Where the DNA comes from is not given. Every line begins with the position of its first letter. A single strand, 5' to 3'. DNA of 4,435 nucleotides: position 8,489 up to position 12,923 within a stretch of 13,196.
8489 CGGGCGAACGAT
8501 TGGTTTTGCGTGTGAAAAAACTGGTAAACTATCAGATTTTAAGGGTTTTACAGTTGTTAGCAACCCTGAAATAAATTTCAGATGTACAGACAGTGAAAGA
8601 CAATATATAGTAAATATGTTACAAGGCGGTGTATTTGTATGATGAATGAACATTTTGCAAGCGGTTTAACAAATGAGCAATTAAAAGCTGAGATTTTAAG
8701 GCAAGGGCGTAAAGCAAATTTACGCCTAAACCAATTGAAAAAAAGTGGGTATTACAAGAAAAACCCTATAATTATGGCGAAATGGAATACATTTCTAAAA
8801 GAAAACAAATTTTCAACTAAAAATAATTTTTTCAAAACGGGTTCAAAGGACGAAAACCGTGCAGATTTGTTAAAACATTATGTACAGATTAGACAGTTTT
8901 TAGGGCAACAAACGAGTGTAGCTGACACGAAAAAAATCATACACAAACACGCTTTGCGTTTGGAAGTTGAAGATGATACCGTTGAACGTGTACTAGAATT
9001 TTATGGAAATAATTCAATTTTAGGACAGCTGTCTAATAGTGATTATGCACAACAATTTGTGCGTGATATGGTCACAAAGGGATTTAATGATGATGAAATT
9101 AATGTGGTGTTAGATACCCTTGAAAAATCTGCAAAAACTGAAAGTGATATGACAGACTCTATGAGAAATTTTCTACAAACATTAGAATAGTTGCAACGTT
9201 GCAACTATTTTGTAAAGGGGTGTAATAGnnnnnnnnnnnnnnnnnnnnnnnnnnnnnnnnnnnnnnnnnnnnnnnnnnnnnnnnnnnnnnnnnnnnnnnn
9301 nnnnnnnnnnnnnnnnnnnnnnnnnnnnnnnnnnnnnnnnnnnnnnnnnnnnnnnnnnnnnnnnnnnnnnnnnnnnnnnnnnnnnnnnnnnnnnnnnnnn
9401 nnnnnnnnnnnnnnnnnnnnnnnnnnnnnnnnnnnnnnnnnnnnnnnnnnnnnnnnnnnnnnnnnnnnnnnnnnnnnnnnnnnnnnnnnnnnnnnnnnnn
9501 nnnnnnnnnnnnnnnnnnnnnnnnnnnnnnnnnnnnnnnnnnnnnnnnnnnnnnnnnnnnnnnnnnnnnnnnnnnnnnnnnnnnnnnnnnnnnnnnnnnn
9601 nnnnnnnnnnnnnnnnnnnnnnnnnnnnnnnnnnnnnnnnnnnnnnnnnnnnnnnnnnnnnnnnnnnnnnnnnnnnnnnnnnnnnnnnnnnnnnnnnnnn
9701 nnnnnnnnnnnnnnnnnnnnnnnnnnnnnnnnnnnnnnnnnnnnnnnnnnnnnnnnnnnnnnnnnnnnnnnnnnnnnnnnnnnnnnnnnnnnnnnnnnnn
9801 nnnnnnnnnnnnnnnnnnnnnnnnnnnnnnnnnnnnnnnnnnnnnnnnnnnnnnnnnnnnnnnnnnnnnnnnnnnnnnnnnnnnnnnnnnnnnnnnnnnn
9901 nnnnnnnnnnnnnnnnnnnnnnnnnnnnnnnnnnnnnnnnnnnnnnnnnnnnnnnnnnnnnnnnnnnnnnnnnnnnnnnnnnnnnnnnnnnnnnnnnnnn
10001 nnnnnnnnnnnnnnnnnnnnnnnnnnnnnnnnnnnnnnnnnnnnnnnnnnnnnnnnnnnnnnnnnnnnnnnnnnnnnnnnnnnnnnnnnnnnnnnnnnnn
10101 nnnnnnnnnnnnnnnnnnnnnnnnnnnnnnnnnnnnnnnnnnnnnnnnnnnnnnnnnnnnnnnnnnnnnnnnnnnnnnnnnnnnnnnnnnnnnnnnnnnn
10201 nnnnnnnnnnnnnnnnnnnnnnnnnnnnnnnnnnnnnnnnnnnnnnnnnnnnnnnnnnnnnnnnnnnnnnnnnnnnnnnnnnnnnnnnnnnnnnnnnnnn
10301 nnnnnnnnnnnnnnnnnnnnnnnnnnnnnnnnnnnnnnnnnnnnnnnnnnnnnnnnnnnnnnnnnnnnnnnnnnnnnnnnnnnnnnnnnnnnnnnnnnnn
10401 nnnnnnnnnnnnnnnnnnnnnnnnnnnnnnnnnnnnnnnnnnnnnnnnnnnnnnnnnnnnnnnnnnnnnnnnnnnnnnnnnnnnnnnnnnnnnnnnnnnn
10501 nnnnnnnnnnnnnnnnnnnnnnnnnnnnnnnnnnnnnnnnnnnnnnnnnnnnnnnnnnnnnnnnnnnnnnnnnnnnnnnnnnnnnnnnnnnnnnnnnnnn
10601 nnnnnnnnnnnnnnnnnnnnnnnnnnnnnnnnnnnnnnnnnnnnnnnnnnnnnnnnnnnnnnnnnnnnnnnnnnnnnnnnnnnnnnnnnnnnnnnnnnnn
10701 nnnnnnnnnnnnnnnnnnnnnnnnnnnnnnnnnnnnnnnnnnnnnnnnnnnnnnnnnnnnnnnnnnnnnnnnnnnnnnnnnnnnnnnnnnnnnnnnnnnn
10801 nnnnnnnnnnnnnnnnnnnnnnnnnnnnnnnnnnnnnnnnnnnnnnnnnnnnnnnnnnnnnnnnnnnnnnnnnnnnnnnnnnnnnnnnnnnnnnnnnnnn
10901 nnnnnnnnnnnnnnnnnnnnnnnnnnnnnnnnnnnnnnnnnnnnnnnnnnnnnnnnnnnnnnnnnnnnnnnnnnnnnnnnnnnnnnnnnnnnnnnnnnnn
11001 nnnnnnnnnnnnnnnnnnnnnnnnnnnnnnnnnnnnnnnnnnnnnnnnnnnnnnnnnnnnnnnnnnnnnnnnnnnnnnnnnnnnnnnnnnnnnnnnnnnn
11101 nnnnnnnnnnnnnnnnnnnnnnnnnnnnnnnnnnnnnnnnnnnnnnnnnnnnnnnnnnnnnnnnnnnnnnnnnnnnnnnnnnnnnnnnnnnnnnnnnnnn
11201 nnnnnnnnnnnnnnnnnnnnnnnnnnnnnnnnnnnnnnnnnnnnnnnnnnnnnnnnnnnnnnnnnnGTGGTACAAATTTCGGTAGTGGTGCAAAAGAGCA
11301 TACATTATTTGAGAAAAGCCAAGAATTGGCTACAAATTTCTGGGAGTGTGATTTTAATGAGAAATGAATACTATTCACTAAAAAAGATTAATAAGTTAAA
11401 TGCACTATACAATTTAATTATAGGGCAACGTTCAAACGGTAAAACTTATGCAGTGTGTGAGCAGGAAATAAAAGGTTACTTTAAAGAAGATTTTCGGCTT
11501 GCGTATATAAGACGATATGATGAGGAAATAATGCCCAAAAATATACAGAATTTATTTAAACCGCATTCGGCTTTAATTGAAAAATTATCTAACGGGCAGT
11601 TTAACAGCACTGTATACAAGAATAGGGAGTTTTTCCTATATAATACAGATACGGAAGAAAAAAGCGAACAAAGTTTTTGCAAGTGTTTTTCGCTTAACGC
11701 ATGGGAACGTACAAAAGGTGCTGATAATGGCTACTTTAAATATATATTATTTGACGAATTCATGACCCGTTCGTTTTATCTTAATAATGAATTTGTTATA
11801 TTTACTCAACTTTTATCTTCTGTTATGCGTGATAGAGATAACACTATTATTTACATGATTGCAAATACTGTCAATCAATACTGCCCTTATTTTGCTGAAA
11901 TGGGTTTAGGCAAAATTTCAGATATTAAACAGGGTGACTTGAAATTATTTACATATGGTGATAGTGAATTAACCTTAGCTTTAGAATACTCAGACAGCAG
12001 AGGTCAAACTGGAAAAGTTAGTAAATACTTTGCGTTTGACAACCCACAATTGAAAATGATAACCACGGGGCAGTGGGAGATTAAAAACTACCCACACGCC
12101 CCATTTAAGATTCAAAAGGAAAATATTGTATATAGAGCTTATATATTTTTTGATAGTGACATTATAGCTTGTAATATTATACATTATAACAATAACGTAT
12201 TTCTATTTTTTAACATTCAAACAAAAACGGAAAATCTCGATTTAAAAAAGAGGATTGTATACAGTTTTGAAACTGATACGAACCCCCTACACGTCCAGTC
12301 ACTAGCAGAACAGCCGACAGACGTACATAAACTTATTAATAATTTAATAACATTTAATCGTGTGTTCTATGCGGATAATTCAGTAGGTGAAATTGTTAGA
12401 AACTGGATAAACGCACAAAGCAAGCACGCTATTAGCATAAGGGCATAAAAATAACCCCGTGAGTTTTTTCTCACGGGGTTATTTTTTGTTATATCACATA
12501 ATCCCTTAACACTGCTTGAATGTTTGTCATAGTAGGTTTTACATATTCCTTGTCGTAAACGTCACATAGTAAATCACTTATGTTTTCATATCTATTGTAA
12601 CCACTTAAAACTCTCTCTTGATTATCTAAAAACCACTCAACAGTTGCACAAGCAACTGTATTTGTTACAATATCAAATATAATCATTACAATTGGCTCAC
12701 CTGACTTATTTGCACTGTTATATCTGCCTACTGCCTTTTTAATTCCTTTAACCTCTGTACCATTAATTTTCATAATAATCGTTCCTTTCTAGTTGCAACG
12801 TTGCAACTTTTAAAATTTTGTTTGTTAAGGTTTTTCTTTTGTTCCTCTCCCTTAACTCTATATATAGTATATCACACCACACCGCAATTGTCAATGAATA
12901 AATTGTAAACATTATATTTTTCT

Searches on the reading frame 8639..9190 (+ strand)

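Call 7: search_protein_families(library=pfam, proteins=[window:8639-9190:+], max_evalue=0.01)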
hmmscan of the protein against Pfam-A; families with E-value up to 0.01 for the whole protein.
window:8639-9190:+ (183 aa): 0 families

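Call 8: search_protein_families(library=phrogs, proteins=[window:8639-9190:+], max_evalue=0.01)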
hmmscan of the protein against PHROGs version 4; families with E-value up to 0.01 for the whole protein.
window:8639-9190:+ (183 aa): 1 family
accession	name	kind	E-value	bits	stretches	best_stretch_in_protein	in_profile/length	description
phrog_19395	-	tail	0.0038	16.1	1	103-162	166-224/1126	tail fiber protein; host specificity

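Call 34: search_protein_families(library=phrogs, proteins=[window:8639-9190:+], max_evalue=1)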
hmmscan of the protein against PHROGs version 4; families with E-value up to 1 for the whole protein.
window:8639-9190:+ (183 aa): 2 families
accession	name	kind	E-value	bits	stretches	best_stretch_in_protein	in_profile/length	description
phrog_19395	-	tail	0.0038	16.1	1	103-162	166-224/1126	tail fiber protein; host specificity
phrog_22793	-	unknown function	0.15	12.6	1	116-177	60-120/177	-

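Call 94: search_protein_families(library=ncbifam, proteins=[window:8639-9190:+], max_evalue=1)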
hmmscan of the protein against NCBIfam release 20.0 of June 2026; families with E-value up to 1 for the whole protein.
window:8639-9190:+ (183 aa): 3 families
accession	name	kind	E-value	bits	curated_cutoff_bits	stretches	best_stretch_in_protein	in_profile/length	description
NF041507.1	HrpE_Xanth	equivalog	0.0094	16.3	90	1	125-165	35-75/85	HrpE family protein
NF052589.1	ArlH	equivalog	0.051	13.3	215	1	103-182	67-145/229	archaellum protein ArlH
NF033384.1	enterocin_MR10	subfamily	0.1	12.6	33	1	79-104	18-43/43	enterocin L50 family leaderless bacteriocin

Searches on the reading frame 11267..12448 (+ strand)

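Call 7: search_protein_families(library=pfam, proteins=[window:11267-12448:+], max_evalue=0.01)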
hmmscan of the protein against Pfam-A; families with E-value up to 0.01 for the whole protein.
window:11267-12448:+ (393 aa): 2 families
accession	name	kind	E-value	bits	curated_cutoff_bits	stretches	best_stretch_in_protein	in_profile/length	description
PF05894.18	Podovirus_Gp16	-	1.6e-13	51.2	25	1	34-214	5-172/331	Podovirus DNA encapsidation protein (Gp16)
PF22486.2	MATH_2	-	0.0083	16.8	32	0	109-179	62-133/136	MATH domain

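Call 8: search_protein_families(library=phrogs, proteins=[window:11267-12448:+], max_evalue=0.01)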
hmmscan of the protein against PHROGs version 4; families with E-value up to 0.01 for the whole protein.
window:11267-12448:+ (393 aa): 2 families
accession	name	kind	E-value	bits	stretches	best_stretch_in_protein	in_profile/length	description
phrog_2150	-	head and packaging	8.9e-24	85.4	1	33-370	5-326/341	terminase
phrog_31603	-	head and packaging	6.1e-09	36.6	1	29-226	2-216/366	terminase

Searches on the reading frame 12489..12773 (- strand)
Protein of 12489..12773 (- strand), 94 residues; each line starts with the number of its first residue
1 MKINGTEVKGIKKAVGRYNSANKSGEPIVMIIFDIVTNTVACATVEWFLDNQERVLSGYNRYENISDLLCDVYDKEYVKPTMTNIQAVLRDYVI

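Call 33: search_protein_families(library=pfam, proteins=[window:12489-12773:-], max_evalue=1)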
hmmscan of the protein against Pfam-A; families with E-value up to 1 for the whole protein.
window:12489-12773:- (94 aa): 0 families

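Call 34: search_protein_families(library=phrogs, proteins=[window:12489-12773:-], max_evalue=1)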
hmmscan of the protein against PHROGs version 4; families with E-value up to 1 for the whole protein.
window:12489-12773:- (94 aa): 3 families
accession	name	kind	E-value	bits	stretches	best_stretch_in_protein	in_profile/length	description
phrog_11314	-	unknown function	0.028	15.7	1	23-73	17-66/79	-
phrog_28241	-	unknown function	0.04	15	1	35-55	34-54/95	-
phrog_7797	-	unknown function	0.074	14.1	1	35-63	37-64/91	-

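Call 68: find_homologous_proteins(query=window:12489-12773:-, max_evalue=0.001)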
Query window:12489-12773:- (94 aa): 31 proteins with E <= 0.001 among 31 candidates.
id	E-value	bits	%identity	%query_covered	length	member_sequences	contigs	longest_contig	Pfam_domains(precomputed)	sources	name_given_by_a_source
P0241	3.7e-52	192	96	100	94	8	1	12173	-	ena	-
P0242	1.3e-48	181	90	100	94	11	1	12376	-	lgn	-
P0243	2.1e-48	180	88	100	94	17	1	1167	-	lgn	-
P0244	2.1e-47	177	89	100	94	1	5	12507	-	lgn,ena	-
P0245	2.4e-47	177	88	100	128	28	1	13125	-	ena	-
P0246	1.7e-46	174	85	100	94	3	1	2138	-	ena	-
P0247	1.5e-44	168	84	100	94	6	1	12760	-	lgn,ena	-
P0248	7.3e-44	166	83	100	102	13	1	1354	-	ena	-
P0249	7.9e-44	165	84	100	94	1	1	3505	-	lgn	-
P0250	1.4e-43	165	84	100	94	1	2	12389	-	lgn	-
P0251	4.7e-40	153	79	100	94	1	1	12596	-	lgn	-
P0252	8.8e-35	136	73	100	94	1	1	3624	-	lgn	-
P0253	7.0e-34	134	72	100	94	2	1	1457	-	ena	-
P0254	1.1e-32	130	67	100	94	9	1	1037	-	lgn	-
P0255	2.2e-32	129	67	100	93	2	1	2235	-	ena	-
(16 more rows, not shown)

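Call 79: predict_structure(alignment_id=A3)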
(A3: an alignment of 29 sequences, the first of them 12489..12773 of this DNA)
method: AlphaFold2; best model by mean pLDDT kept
length: 94 residues; sequences in the alignment: 29
mean_pLDDT: 91.8   pTM: 0.83
mean pLDDT of the five models: 91.8, 90.6, 89.9, 86.2, 86.0
residues with pLDDT >= 90: 71; 70-90: 21; 50-70: 2; < 50: 0
segments of 3 or more residues with pLDDT < 50: none
pLDDT, mean of each block of 10 residues (from residue 1): 95 95 79 96 94 84 95 90 97 93
secondary structure, 60 per line:
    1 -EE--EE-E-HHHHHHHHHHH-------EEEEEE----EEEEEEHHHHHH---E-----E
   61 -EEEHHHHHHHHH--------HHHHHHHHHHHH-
elements in order: H11-21 E29-34 E39-44 H45-50 E62-64 H65-73 H82-93

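Call 82: fold_search(model_id=the predicted structure, library=pdb)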
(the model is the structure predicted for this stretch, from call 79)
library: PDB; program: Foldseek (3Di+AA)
matches with E <= 10: 141; with E <= 0.001: 0
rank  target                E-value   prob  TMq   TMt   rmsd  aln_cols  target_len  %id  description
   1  7yqo_B                4.7e-01  0.08  0.24  0.07  15.3        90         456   10  Xcc Nicotinamide Phosphoribosyltransferase (released 2024-02-14)
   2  7yqo_A                6.1e-01  0.14  0.28  0.08   7.0        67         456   10  Xcc Nicotinamide Phosphoribosyltransferase (released 2024-02-14)
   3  7yqr_B                6.1e-01  0.08  0.29  0.08  14.8        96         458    9  Crystal Structure of Xcc NAMPT and its complex with NAM (released 2024-02-14)
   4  7yqq_B                7.0e-01  0.09  0.28  0.08  15.1        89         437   10  Crystal Structure of Xcc NAMPT and its complex with NMN (released 2024-02-14)
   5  7yqp                  7.0e-01  0.08  0.23  0.07   7.6        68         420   10  Xcc Nicotinamide Phosphoribosyltransferase (released 2024-02-14)
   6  8igz_B                7.9e-01  0.06  0.24  0.08  15.1        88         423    9  Xcc NAMPT Quadruple mutant (released 2024-02-28)
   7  7yqq_A                9.7e-01  0.11  0.28  0.08   7.2        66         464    9  Crystal Structure of Xcc NAMPT and its complex with NMN (released 2024-02-14)
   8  8igz_A                9.7e-01  0.08  0.23  0.07   7.4        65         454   11  Xcc NAMPT Quadruple mutant (released 2024-02-28)
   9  1udm_MODEL_1_A        1.2e+00  0.08  0.32  0.23  16.1       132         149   11  Solution structure of Coactosin-like protein (Cofilin family) from Mus Musculus (released 2004-05-18)
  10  5lde_A                1.5e+00  0.03  0.22  0.11  15.5       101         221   16  Crystal structure of a vFLIP-IKKgamma stapled peptide dimer (released 2017-10-04)
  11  3pu3_A                2.0e+00  0.09  0.24  0.07  10.9        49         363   16  PHF2 Jumonji domain-NOG complex (released 2011-01-26)
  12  1t2l_B                2.1e+00  0.14  0.36  0.28   3.6        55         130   11  Three Crystal Structures of Human Coactosin-like Protein (released 2004-11-23)
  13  3pu8_A                2.8e+00  0.09  0.30  0.09  11.0        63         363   13  PHF2 Jumonji-NOG-Fe(II) complex (released 2011-01-26)
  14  3ptr                  2.8e+00  0.08  0.28  0.08  11.1        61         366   13  PHF2 Jumonji domain (released 2011-01-26)
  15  8ro0_r                2.8e+00  0.06  0.20  0.15   7.9        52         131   13  Structure of the C. elegans Intron Lariat Spliceosome primed for disassembly (ILS') (released 2024-08-07)
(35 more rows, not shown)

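Call 83: fold_search(model_id=the predicted structure, library=viral)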
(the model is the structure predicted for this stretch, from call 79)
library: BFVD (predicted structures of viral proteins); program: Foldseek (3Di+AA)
matches with E <= 10: 348; with E <= 0.001: 1
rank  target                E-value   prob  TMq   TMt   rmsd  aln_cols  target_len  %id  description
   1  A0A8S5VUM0            1.1e-04  1.00  0.60  0.65   5.2        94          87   23  Uncharacterized protein [Tectiviridae sp.]
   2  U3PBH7                3.9e-01  0.11  0.21  0.04  13.1        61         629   15  Glycerophosphoryl diesterphosphodiesterase [Lactobacillus phage phiLdb]
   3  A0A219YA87            5.4e-01  0.09  0.24  0.23  10.1        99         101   13  (no name in the UniProt tables at hand)
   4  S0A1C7                6.1e-01  0.08  0.26  0.26  14.5        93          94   12  Uncharacterized protein [Cellulophaga phage phi17:1]
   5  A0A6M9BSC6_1          7.0e-01  0.12  0.27  0.05   9.4        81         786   14  Genome polyprotein [Ginkgo biloba picorna-like virus]
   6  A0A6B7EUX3            7.0e-01  0.09  0.26  0.08  10.8       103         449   12  (no name in the UniProt tables at hand)
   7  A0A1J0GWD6            7.0e-01  0.08  0.26  0.14  13.7        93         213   13  (no name in the UniProt tables at hand)
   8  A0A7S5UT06            7.9e-01  0.08  0.25  0.20  10.3        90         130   12  Uncharacterized protein [Rhizobium phage RHph_Y2_6]
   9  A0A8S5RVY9            9.1e-01  0.08  0.21  0.24   5.3        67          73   13  Uncharacterized protein [Siphoviridae sp. ctHip2]
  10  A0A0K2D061            9.1e-01  0.06  0.24  0.23  14.9       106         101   12  Uncharacterized protein [Bacillus phage TsarBomba]
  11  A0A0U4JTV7            1.0e+00  0.35  0.31  0.37   5.3        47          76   17  Uncharacterized protein [Arthrobacter phage Rings]
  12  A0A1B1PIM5            1.0e+00  0.07  0.27  0.16  15.4        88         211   11  Transcriptional activator protein (Fragment) [Sweet potato leaf curl virus]
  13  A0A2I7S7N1            1.1e+00  0.08  0.24  0.36  19.0        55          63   20  (no name in the UniProt tables at hand)
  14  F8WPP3                1.2e+00  0.20  0.28  0.20   2.9        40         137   18  (no name in the UniProt tables at hand)
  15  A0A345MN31            1.3e+00  0.06  0.27  0.26  15.7       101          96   14  (no name in the UniProt tables at hand)
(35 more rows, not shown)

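Call 94: search_protein_families(library=ncbifam, proteins=[window:12489-12773:-], max_evalue=1)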
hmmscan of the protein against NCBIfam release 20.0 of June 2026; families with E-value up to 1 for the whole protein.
window:12489-12773:- (94 aa): 1 family
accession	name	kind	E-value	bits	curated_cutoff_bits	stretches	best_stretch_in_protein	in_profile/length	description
TIGR02244.1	HAD-IG-Ncltidse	subfamily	0.049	12.8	237.15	1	24-83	117-176/343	HAD-IG family 5'-nucleotidase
